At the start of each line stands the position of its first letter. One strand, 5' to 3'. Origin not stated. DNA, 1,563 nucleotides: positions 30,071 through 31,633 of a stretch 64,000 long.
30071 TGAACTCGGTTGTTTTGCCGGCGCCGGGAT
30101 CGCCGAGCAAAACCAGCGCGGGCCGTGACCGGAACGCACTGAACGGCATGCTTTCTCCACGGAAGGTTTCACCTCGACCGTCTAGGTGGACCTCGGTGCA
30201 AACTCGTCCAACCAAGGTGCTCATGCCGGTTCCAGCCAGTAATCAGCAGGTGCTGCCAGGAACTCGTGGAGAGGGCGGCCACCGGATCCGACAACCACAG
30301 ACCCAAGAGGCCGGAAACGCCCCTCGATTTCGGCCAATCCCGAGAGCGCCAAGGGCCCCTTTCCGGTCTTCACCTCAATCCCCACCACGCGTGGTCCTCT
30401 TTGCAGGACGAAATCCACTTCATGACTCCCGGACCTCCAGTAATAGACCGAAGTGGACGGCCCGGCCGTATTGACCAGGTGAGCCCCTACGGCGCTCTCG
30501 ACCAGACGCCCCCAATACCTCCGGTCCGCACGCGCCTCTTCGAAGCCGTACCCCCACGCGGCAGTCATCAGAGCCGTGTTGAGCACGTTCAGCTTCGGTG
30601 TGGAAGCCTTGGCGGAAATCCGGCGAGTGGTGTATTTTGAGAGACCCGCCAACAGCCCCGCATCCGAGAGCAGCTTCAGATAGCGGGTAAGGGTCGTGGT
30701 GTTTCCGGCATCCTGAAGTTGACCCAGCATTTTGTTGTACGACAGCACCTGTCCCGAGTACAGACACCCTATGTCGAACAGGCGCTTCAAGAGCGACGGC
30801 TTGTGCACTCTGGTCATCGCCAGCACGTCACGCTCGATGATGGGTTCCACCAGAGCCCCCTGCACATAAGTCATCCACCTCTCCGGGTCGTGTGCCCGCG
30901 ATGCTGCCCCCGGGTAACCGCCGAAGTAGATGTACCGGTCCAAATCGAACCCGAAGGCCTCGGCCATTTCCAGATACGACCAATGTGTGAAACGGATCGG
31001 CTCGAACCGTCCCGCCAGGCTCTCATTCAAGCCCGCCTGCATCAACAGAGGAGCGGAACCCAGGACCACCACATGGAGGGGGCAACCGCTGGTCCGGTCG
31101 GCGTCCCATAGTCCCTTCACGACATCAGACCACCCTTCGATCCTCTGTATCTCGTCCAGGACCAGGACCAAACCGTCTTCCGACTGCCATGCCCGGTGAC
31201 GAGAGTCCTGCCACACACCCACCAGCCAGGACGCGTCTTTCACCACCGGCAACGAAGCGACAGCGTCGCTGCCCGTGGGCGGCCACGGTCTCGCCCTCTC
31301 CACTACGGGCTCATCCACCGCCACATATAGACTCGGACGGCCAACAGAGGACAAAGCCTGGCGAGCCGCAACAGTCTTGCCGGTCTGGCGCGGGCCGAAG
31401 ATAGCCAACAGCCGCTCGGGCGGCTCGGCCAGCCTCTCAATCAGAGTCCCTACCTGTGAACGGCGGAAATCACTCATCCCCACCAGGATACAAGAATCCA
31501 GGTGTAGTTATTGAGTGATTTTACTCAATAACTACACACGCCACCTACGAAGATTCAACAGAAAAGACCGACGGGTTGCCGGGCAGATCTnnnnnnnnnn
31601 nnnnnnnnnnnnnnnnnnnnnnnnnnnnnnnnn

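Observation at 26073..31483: Two-gene operon: COG1373-type AAA+ ATPase plus giant NACHT-like STAND NTPase with putative C-terminal nuclease; candidate antiphage system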

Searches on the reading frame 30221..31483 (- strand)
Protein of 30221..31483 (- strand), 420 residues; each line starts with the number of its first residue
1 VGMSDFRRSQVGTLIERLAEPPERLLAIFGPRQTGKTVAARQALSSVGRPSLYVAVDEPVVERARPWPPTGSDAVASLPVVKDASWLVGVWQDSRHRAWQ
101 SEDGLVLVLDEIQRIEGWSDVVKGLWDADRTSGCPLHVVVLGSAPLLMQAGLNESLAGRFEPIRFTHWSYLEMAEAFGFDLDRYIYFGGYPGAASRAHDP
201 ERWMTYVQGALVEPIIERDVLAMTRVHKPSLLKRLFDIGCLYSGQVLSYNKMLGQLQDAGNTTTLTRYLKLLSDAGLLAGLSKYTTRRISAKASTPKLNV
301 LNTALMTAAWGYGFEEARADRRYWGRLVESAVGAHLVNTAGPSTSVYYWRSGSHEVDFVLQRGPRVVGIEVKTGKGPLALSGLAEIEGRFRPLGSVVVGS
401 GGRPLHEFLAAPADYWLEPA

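Call 3: search_protein_families(library=pfam, proteins=[window:30221-31483:-], max_evalue=1)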
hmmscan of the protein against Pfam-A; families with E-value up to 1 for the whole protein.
window:30221-31483:- (420 aa): 7 families
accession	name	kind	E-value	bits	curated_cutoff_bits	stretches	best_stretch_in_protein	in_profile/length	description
PF13635.12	DUF4143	-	2.1e-26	93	28.1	1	217-373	1-159/160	Domain of unknown function (DUF4143)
PF13173.12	AAA_14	-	1.3e-17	64.4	27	1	24-173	3-128/129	AAA domain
PF13401.12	AAA_22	-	5.2e-05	24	27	1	23-56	5-41/130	AAA domain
PF13191.12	AAA_16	-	0.00032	21.7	32.6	1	10-56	11-57/167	AAA ATPase domain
PF01637.24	ATPase_2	-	0.083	13.1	33.2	1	15-46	12-43/225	ATPase domain predominantly from Archaea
PF00004.35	AAA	-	0.2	12.6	21.2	1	28-115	3-69/131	ATPase family associated with various cellular activities (AAA)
PF06745.19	ATPase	-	0.35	10.6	26.6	1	23-61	19-61/231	KaiC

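Call 4: search_protein_families(library=padloc, proteins=[window:30221-31483:-], max_evalue=1)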
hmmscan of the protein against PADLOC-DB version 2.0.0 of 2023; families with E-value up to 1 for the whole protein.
window:30221-31483:- (420 aa): 7 families
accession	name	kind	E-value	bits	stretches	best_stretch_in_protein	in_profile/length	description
PDLC04791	PDC-S01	-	6e-153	507.2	1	6-416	2-393/395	-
PDLC04790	PDC-S01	-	4.2e-41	139.1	3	181-375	174-369/422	-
PDLC04787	PDC-S01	-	1.8e-31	107.4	1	100-371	89-355/412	-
PDLC04789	PDC-S01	-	8.1e-28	95.5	2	105-374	75-341/375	-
PDLC04786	PDC-S01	-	4.7e-15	53.3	1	183-375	189-388/439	-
PDLC04788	PDC-S01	-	4.2e-14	50.3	1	181-375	180-384/448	-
PDLC04792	PDC-S01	-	6.8e-08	29.5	2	321-377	333-388/452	-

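Call 5: search_protein_families(library=ncbifam, proteins=[window:30221-31483:-], max_evalue=1)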
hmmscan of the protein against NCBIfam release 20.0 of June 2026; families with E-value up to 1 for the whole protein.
window:30221-31483:- (420 aa): 4 families
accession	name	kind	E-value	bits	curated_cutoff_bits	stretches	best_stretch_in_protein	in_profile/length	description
NF009154.0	PRK12497.3-3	equivalog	0.0021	18.1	109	1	317-376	5-63/123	YraN family protein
NF011273.0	PRK14680.1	equivalog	0.026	14.5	199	1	333-375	16-58/134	hypothetical protein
NF011271.0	PRK14678.1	equivalog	0.035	14.1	172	1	325-383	9-66/120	hypothetical protein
NF011269.0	PRK14676.1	equivalog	0.12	12.5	190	1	325-375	10-59/117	hypothetical protein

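Call 12: search_solved_structures(query=window:30221-31483:-, max_evalue=1)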
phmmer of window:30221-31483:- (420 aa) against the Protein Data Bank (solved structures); distinct sequences matched with E-value up to 1: 3.
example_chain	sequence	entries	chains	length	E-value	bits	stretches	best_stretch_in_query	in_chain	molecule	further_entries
7egt_A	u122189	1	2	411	0.091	14.8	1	11-58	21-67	UvrABC system protein B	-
1c4o_A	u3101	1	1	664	0.25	13.4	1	11-58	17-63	DNA NUCLEOTIDE EXCISION REPAIR ENZYME UVRB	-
1d2m_A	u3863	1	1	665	0.25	13.3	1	11-58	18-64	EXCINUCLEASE ABC SUBUNIT B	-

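Call 47: search_dna_similar(query=window:30221-31483:-, collection=plasmids, mode=protein, max_rows=40)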
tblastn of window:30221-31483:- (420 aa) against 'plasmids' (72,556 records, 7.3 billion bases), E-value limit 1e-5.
Records with a match: 228; places in all: 245; records where one place covers at least 80% of the query: 201.
Best place of each record, by identity: <60% 228.
By first word of the organism name: Rhizobium 59; Agrobacterium 43; Moraxella 28; Thermus 13; Ensifer 8; Sinorhizobium 8; Runella 5; Novosphingobium 4; Aminobacter 4; Sphingobium 4; and 39 more.
By predicted mobility (MOB-suite, as given by PLSDB): non-mobilizable 95; conjugative 92; mobilizable 41.
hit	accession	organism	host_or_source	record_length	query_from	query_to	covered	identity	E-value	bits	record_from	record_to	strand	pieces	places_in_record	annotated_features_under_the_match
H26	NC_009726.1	Coxiella burnetii Dugway 5J108-111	-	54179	1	417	99%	46.7%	2e-113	372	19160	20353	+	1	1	ATP-binding protein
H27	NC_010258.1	Coxiella burnetii 'MSU Goat Q177'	-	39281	1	417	99%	46.5%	8e-113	370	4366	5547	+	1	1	ATP-binding protein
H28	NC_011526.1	Coxiella burnetii CbuK_Q154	-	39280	1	417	99%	46.5%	8e-113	370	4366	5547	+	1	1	ATP-binding protein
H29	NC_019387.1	Thermus oshimai JL-2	-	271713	3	414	98%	45.8%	1e-93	315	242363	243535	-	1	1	ATP-binding protein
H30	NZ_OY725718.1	Collinsella aerofaciens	-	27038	6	409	96%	43.5%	5e-83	284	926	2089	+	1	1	ATP-binding protein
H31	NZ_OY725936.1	Bacteroides finegoldii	-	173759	24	410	92%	43.2%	2e-80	277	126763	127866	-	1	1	none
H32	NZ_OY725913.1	Bacteroides finegoldii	-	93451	4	410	97%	40.3%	1e-89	303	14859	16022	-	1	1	ATP-binding protein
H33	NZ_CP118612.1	Ensifer adhaerens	Pure isolate,Rhizosphere of Cyperus ...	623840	3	406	96%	27.9%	7e-15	84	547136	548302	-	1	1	ATP-binding protein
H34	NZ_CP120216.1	Agrobacterium leguminum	-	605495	1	412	98%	26.9%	2e-15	86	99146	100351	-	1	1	ATP-binding protein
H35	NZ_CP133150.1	Sinorhizobium chiapasense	Acaciella angustissima,cell culture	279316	4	411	97%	27.0%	2e-14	83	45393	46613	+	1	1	ATP-binding protein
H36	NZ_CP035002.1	Rhizobium acidisoli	Phaseolus vulgaris,root nodule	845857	1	372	89%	28.7%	4e-20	100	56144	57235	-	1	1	ATP-binding protein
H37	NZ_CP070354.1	Ensifer sp. PDNC004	cell culture,Plastic debris in ...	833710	3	372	88%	28.8%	1e-15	87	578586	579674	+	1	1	ATP-binding protein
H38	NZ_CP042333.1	Bosea sp. F3-2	soybean,soil sample,rhizosphere soil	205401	8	402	94%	26.5%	2e-6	58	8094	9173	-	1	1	ATP-binding protein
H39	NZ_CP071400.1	Rhizobium leguminosarum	lentil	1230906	15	372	85%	28.9%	5e-19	97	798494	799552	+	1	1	record has no annotation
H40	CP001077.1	Rhizobium etli CIAT 652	-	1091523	8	401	94%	26.1%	2e-10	71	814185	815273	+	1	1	hypothetical conserved protein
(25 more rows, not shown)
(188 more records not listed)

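Call 48: get_annotated_region(hit=H26, flank=5000)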
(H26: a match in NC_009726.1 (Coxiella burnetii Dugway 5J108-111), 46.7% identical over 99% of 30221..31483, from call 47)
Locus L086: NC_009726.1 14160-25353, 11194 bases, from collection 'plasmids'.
description: Coxiella burnetii Dugway 5J108-111 plasmid pQpDG, complete sequence
organism: Coxiella burnetii Dugway 5J108-111 (NCBI taxid 434922)
taxonomy: Bacteria; Pseudomonadota; Gammaproteobacteria; Legionellales; Coxiellaceae; Coxiella; Coxiella burnetii; Coxiella burnetii Dugway 5J108-111
host: -; source: -; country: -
typing (MOB-suite, as given by PLSDB): mobilizable; replicon rep_cluster_478; relaxase MOBF
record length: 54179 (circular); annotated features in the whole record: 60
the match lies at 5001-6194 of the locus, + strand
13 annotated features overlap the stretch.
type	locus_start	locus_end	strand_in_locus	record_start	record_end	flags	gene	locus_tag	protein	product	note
CDS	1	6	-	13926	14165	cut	-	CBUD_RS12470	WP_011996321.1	hypothetical protein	-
CDS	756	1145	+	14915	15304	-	cpeK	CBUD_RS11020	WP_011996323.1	Dot/Icm T4SS effector CpeK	-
CDS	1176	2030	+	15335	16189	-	cpeL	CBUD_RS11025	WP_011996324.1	Dot/Icm T4SS effector CpeL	-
CDS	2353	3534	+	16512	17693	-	-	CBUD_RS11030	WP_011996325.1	hypothetical protein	-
CDS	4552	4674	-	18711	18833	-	-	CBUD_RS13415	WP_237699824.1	helix-turn-helix domain-containing protein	GO:0006310 - DNA recombination [Evidence IEA]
CDS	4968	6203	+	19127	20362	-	-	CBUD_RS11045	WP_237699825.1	ATP-binding protein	-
CDS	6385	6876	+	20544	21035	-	-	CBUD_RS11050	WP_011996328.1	site-specific integrase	-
CDS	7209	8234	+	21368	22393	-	cpeA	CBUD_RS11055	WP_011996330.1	Dot/Icm T4SS effector CpeA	-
CDS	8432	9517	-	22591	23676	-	-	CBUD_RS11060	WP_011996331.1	hypothetical protein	-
CDS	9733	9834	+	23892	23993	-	-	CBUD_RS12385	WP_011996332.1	hypothetical protein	-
CDS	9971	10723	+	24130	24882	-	-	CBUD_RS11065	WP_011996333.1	C40 family peptidase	-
CDS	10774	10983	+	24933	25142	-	-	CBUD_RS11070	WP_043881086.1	hypothetical protein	-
CDS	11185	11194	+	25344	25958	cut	-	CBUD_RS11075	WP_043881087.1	hypothetical protein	-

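Call 49: get_annotated_region(hit=H29, flank=5000)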
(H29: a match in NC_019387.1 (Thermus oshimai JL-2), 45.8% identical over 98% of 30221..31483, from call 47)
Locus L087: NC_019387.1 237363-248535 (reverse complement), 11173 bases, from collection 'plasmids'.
description: Thermus oshimai JL-2 plasmid pTHEOS01, complete sequence
organism: Thermus oshimai JL-2 (NCBI taxid 751945)
taxonomy: Bacteria; Deinococcota; Deinococci; Thermales; Thermaceae; Thermus; Thermus oshimai; Thermus oshimai JL-2
host: -; source: -; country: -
typing (MOB-suite, as given by PLSDB): non-mobilizable; replicon rep_cluster_1062
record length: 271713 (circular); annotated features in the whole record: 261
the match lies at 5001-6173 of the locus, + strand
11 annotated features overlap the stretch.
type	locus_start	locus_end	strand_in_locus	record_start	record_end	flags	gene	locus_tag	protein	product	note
CDS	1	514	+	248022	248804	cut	-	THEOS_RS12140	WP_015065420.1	SDR family oxidoreductase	-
CDS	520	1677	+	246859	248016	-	-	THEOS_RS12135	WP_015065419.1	M20 family metallopeptidase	-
CDS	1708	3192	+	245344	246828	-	-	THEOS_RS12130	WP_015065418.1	ABC transporter substrate-binding protein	-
CDS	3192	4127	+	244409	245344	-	-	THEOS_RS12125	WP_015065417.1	ABC transporter permease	GO:0055085 - transmembrane transport [Evidence IEA]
CDS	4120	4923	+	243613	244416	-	-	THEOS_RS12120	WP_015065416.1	ABC transporter permease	-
CDS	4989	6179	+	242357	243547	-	-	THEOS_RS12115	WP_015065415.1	ATP-binding protein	-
CDS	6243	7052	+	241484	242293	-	-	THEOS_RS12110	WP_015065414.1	cyclase family protein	-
CDS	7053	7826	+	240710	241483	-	-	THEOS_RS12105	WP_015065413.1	ABC transporter ATP-binding protein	-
CDS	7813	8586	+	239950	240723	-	-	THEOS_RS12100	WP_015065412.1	ABC transporter permease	-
CDS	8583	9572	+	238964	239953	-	-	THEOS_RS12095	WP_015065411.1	ABC transporter substrate-binding protein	-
CDS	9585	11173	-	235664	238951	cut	-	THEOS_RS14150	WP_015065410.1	efflux RND transporter permease subunit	-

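Call 83: find_related_loci(query=window:30221-31483:-, collection=metagenome_contigs, flank=5000)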
Query window:30221-31483:- (420 aa) in metagenome_contigs; peptide patterns used: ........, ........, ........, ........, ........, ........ (x = any residue, [..] = any of these).
373 stretches matched a pattern; 279 encode a relative of the query (tblastn E <= 1e-3); the best 80 are kept; 80 distinct loci.
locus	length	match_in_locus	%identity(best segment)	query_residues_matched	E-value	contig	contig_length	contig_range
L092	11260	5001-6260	73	1-420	0e+0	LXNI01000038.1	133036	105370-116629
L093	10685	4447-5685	70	6-418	0e+0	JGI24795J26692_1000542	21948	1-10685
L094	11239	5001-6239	70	6-418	0e+0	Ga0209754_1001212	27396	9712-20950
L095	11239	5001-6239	66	5-418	4e-179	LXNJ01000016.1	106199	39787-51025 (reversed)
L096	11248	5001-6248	62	1-418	1e-171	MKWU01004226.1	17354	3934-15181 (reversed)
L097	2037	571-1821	58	3-420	6e-170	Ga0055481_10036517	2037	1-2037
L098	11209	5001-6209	52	3-417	9e-139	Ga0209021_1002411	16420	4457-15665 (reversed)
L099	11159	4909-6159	58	2-418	7e-158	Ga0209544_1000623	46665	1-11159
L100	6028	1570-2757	53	5-418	6e-131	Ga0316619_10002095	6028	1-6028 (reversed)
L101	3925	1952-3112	51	13-418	3e-133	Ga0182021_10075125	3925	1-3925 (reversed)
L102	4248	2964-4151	53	5-418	2e-132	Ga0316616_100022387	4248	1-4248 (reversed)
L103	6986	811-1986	50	6-418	7e-130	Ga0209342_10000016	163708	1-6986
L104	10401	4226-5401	50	6-418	8e-130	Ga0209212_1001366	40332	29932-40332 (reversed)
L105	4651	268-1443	50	6-418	2e-131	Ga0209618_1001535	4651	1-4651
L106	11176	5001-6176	50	6-418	8e-130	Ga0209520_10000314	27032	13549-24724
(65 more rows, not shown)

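Call 91: search_protein_families(library=ncbifam, proteins=[L098:6217-10299:+], max_evalue=0.00001)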
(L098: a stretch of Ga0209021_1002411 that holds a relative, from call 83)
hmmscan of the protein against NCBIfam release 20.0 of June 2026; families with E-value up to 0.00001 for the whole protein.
L098:6217-10299:+ (1360 aa): 2 families
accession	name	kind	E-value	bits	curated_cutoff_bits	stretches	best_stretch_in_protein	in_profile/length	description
NF058535.1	antiphage_EruA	equivalog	2.1e-242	808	1000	1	24-1357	15-1317/1318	NACHT domain-containing antiphage protein EruA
NF058534.1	antiphage_HyoA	equivalog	1.5e-39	135.5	1200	2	138-791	199-852/1430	NACHT domain-containing antiphage protein HyoA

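Call 94: search_solved_structures(query=A4, max_evalue=1)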
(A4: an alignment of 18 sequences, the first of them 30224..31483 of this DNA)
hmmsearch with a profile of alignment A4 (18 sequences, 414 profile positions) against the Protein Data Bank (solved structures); distinct sequences matched with E-value up to 1: 25.
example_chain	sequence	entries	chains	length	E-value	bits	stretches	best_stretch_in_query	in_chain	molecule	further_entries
3cmu_A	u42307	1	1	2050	8.8e-13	50.8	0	21-66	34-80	Protein recA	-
3cmt_A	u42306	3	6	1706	1.3e-10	43.7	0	21-67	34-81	Protein recA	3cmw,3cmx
3cmv_A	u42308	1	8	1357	2.4e-08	36.2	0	21-67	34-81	Protein recA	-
2orw_A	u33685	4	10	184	0.035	15.9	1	22-124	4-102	Thymidine kinase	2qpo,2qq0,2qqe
1ye8_A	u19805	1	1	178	0.097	14.5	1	24-121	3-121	Hypothetical UPF0334 kinase-like protein AQ_1292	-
5oql_Z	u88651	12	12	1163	0.12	14.1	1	11-49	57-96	Bms1 | Bms1-type G domain-containing protein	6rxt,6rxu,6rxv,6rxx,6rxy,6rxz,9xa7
4xgc_D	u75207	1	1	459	0.2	13.4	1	5-45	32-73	Origin recognition complex subunit 4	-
7jgr_D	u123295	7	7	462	0.21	13.4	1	5-45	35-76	Origin recognition complex subunit 4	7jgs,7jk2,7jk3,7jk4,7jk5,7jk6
5zfq_A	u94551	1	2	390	0.22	13.3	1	11-57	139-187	Twitching motility pilus retraction protein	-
7ur8_A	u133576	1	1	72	0.23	13.2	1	337-376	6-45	170_h_ob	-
6c2u_A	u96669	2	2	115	0.25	13.1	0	13-48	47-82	phosphate-loop protein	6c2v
4nbo_A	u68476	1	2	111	0.32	12.8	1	40-126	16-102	Steroid receptor RNA activator 1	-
6k0r_A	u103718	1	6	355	0.39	12.5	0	212-278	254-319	RuvB-like 1,RuvB-like 1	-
7ljf_A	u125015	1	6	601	0.39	12.5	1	24-111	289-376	AAA ATPase forming ring-shaped complexes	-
7px9_A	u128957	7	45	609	0.4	12.4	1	24-111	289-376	AAA ATPase forming ring-shaped complexes | Proteasome-associated ATPase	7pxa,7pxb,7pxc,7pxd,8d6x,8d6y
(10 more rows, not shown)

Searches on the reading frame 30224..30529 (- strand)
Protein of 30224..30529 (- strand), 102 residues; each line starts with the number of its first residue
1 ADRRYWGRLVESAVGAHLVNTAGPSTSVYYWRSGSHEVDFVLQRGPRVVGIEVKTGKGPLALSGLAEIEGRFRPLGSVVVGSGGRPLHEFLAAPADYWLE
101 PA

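Call 109: search_protein_families(library=pfam, proteins=[window:30224-30529:-], max_evalue=10)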
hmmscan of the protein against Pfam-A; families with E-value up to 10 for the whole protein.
window:30224-30529:- (102 aa): 2 families
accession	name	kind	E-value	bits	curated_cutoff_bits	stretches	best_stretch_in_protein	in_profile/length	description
PF13635.12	DUF4143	-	1.8e-12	47.7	28.1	1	3-56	103-160/160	Domain of unknown function (DUF4143)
PF02021.23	UPF0102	-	0.22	12.4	23.6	1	30-57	20-43/80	Uncharacterised protein family UPF0102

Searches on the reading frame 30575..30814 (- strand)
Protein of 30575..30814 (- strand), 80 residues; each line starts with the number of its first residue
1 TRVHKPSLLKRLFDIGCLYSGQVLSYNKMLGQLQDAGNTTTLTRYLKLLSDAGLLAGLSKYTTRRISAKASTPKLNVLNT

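Call 109: search_protein_families(library=pfam, proteins=[window:30575-30814:-], max_evalue=10)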
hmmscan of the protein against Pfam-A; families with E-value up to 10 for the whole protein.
window:30575-30814:- (80 aa): 1 family
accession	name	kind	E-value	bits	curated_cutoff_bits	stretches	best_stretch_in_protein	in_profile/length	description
PF13635.12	DUF4143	-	3.1e-05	24.2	28.1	1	3-78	10-83/160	Domain of unknown function (DUF4143)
